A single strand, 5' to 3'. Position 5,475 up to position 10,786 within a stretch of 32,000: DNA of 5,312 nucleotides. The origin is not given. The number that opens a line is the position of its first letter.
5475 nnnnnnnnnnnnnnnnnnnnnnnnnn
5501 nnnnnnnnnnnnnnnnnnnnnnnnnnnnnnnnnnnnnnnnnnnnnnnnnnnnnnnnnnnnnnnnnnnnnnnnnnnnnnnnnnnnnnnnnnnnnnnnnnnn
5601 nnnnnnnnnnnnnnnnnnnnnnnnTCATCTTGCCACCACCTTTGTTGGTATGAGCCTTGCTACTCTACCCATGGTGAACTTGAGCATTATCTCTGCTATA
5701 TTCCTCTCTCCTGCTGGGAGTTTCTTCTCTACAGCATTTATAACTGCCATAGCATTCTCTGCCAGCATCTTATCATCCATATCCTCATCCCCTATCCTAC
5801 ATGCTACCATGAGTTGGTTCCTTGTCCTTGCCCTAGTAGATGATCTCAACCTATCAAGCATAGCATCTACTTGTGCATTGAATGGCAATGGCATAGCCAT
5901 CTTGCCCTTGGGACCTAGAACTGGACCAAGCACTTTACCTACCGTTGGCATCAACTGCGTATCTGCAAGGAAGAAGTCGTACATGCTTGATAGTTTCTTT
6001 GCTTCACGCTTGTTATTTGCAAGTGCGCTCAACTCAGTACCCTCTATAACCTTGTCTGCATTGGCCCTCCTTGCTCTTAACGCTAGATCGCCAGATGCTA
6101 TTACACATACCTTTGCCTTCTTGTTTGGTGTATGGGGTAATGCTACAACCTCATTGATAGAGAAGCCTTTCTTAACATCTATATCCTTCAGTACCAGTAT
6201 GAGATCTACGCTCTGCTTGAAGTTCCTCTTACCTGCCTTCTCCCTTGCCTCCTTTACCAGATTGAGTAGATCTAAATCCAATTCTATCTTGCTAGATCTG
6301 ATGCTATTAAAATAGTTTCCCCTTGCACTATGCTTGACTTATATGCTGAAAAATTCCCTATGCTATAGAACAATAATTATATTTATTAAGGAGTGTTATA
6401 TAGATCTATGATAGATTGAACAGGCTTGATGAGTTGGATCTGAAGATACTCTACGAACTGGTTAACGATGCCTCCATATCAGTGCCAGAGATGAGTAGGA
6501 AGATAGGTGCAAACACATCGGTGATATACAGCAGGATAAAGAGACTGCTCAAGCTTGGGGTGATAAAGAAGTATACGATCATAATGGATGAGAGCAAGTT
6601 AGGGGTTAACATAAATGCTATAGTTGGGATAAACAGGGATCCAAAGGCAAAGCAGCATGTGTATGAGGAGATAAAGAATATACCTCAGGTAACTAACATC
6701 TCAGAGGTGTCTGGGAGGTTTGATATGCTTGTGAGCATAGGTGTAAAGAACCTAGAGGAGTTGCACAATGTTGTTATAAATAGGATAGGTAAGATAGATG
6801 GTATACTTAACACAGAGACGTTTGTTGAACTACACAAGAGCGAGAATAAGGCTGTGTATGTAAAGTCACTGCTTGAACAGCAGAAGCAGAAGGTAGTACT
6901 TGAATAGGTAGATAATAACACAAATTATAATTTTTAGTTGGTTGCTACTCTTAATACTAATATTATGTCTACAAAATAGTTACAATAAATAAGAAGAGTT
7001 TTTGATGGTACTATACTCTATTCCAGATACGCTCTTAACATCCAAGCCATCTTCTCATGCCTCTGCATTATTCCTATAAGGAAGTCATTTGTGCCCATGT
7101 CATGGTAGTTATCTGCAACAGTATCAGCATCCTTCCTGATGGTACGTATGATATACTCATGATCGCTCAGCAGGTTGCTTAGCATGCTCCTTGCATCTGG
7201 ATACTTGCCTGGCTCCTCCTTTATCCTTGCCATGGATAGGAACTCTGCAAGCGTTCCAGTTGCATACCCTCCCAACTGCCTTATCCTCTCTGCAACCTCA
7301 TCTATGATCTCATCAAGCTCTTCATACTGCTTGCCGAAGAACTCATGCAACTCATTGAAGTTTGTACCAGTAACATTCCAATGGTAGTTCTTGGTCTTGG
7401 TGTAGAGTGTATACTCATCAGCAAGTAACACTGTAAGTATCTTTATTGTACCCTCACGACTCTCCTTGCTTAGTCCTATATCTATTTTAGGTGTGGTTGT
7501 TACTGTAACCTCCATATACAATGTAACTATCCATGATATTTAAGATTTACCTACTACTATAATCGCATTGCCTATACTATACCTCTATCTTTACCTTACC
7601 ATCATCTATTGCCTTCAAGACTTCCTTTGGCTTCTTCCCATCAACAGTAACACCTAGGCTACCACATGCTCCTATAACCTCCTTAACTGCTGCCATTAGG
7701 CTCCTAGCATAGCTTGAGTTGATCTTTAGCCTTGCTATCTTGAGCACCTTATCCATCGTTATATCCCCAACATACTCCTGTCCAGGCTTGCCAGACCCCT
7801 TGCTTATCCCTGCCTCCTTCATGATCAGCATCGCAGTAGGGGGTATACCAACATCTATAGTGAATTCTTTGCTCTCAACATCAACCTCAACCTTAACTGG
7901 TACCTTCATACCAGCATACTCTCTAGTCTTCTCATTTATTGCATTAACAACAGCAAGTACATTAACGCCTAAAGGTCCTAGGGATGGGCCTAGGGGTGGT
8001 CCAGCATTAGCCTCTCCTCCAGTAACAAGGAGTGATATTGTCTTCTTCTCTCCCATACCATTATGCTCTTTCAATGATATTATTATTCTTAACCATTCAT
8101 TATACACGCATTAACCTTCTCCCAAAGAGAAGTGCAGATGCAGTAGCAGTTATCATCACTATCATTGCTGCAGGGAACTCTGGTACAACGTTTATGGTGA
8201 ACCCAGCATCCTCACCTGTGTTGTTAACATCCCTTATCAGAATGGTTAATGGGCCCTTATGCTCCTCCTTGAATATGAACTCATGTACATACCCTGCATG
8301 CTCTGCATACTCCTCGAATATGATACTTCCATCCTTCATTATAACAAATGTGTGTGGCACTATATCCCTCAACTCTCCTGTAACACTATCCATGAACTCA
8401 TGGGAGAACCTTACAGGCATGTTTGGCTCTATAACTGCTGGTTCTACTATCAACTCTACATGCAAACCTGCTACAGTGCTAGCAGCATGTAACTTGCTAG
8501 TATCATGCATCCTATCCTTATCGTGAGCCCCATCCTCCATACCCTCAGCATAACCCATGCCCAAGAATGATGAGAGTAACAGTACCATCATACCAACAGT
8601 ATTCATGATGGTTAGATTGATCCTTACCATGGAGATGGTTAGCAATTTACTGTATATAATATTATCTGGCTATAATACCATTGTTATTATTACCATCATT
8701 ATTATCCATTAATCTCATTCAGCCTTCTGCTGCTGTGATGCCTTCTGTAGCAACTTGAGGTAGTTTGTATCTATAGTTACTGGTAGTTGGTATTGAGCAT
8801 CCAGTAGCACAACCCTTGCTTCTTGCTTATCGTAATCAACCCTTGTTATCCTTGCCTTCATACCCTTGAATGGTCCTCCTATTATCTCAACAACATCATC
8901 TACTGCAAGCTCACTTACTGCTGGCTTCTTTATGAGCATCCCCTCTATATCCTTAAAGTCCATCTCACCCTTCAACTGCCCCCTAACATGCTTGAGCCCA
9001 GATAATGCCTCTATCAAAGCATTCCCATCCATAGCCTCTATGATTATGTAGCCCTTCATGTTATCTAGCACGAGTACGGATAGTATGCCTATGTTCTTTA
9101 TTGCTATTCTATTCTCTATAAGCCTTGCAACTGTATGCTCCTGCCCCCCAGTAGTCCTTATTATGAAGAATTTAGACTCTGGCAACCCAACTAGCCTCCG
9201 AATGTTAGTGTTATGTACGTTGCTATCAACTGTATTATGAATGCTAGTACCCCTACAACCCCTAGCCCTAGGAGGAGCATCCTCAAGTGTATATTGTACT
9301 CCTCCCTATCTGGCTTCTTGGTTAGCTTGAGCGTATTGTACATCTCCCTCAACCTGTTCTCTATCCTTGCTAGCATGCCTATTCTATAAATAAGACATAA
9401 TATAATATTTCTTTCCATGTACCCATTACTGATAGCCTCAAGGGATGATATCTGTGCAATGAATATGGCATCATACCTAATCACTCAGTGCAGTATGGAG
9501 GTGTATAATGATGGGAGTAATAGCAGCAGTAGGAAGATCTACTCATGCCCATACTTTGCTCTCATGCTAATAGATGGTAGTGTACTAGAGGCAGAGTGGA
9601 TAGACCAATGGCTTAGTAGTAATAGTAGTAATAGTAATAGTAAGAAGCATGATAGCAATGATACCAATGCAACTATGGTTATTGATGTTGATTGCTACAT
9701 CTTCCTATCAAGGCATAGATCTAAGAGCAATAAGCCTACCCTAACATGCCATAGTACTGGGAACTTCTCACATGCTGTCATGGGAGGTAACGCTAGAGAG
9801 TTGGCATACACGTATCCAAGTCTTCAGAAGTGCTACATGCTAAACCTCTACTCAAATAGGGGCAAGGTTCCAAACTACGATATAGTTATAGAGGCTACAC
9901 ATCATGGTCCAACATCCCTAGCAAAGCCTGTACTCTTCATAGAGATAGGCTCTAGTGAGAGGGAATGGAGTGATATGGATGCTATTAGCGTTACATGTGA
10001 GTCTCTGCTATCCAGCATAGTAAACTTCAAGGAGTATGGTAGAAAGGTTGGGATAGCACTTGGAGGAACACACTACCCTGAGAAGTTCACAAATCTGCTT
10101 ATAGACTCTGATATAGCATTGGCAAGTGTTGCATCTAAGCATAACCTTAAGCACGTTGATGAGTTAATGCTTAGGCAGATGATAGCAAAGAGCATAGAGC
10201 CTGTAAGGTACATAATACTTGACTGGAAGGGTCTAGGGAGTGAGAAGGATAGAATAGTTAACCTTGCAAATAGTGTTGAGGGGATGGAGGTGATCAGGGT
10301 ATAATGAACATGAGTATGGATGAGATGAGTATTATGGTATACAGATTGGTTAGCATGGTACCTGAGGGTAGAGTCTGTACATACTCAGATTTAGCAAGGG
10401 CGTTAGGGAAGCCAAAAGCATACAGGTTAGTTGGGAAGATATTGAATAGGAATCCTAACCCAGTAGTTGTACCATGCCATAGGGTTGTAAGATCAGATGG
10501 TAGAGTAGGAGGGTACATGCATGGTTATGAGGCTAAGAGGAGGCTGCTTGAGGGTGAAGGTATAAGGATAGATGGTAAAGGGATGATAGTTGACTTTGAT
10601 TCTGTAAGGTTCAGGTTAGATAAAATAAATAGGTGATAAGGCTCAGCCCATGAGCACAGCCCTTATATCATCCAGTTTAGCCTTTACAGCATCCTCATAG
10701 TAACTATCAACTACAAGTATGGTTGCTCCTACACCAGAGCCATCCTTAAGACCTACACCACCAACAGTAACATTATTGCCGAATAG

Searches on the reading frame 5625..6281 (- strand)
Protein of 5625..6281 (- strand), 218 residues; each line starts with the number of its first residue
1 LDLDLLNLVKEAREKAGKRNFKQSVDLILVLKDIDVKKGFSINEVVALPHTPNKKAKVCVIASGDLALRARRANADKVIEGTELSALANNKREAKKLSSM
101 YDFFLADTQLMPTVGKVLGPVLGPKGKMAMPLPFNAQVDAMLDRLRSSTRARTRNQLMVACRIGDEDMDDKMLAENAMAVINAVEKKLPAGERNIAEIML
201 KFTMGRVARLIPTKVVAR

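Call 21: search_protein_families(library=pfam, proteins=[window:5625-6281:-], max_evalue=0.001)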
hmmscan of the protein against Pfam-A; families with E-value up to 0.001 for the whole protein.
window:5625-6281:- (218 aa): 1 family
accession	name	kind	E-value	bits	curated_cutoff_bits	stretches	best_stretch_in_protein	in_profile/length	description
PF00687.26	Ribosomal_L1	-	1.6e-49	168.6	32.2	1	16-205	5-197/198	Ribosomal protein L1p/L10e family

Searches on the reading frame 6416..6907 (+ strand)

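Call 21: search_protein_families(library=pfam, proteins=[window:6416-6907:+], max_evalue=0.001)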
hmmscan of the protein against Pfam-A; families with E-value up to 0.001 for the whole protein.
window:6416-6907:+ (163 aa): 4 families
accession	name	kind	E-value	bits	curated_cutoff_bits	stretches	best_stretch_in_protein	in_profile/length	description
PF01037.27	AsnC_trans_reg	-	5.9e-14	52.2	25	1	70-139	1-71/73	Lrp/AsnC ligand binding domain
PF13412.12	HTH_24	-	8.9e-11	41.6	21.9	1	4-51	1-48/48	Winged helix-turn-helix DNA-binding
PF13404.12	HTH_AsnC-type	-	2.6e-10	40.4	27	1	4-44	1-41/42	AsnC-type helix-turn-helix domain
PF22482.2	AsnC_trans_reg_3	-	0.00042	20.8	24.4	0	81-141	26-87/95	PF0864 C-terminal dimeric alpha+beta barrel domain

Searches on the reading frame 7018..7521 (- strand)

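Call 22: search_protein_families(library=pfam, proteins=[window:7018-7521:-], max_evalue=0.001)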
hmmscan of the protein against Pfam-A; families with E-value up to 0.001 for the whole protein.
window:7018-7521:- (167 aa): 1 family
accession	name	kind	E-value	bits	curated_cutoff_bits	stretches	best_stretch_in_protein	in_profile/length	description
PF00210.30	Ferritin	-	3.6e-34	118.2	24.5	1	26-167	1-137/142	Ferritin-like domain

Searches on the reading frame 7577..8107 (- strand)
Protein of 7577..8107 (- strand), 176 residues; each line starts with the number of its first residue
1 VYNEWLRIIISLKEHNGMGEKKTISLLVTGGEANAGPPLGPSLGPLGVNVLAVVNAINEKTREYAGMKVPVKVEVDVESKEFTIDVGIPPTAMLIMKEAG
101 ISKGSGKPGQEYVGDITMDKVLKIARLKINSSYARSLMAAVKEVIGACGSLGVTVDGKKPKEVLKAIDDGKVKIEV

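Call 22: search_protein_families(library=pfam, proteins=[window:7577-8107:-], max_evalue=0.001)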
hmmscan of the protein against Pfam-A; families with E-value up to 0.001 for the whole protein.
window:7577-8107:- (176 aa): 2 families
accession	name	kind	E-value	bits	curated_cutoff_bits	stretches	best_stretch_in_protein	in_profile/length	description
PF00298.24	Ribosomal_L11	-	1e-22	80.8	21.4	1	88-155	2-69/69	Ribosomal protein L11, RNA binding domain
PF03946.19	Ribosomal_L11_N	-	1.1e-21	76.8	32.9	1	24-79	1-55/58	Ribosomal protein L11, N-terminal domain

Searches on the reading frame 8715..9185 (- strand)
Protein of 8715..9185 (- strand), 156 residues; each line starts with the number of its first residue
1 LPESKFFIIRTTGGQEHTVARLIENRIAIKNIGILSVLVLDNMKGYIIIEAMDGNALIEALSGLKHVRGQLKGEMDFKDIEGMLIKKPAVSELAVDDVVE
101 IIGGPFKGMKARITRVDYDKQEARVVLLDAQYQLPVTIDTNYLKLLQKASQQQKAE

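Call 22: search_protein_families(library=pfam, proteins=[window:8715-9185:-], max_evalue=0.001)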
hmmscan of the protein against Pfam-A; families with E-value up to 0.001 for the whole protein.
window:8715-9185:- (156 aa): 2 families
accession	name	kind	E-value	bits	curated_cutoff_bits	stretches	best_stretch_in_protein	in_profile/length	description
PF03439.18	Spt5-NGN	-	1.1e-21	77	22.4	1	5-84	1-84/84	Early transcription elongation factor of RNA pol II, NGN section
PF00467.35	KOW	-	1.9e-08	34.2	22.3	1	95-126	1-30/32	KOW motif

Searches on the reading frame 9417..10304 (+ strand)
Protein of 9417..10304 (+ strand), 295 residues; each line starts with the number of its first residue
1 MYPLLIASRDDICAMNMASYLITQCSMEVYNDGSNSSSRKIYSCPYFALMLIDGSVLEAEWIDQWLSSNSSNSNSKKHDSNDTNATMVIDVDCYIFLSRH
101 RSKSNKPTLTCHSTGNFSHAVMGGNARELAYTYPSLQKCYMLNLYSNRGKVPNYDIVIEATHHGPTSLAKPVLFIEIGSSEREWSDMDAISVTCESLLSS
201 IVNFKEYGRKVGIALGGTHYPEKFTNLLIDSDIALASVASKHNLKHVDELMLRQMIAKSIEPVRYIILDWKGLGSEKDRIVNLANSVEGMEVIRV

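Call 22: search_protein_families(library=pfam, proteins=[window:9417-10304:+], max_evalue=0.001)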
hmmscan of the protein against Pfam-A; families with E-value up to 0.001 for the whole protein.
window:9417-10304:+ (295 aa): 1 family
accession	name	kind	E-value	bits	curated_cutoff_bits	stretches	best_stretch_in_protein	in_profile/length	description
PF04414.18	tRNA_deacylase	-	3e-61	207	33.6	1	89-287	3-200/205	D-aminoacyl-tRNA deacylase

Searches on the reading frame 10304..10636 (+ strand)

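Call 22: search_protein_families(library=pfam, proteins=[window:10304-10636:+], max_evalue=0.001)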
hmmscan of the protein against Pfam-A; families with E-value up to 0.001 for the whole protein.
window:10304-10636:+ (110 aa): 1 family
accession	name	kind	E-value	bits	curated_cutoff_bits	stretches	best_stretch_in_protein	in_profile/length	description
PF01035.26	DNA_binding_1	-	6.3e-30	103.3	27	1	11-87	5-81/81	6-O-methylguanine DNA methyltransferase, DNA binding domain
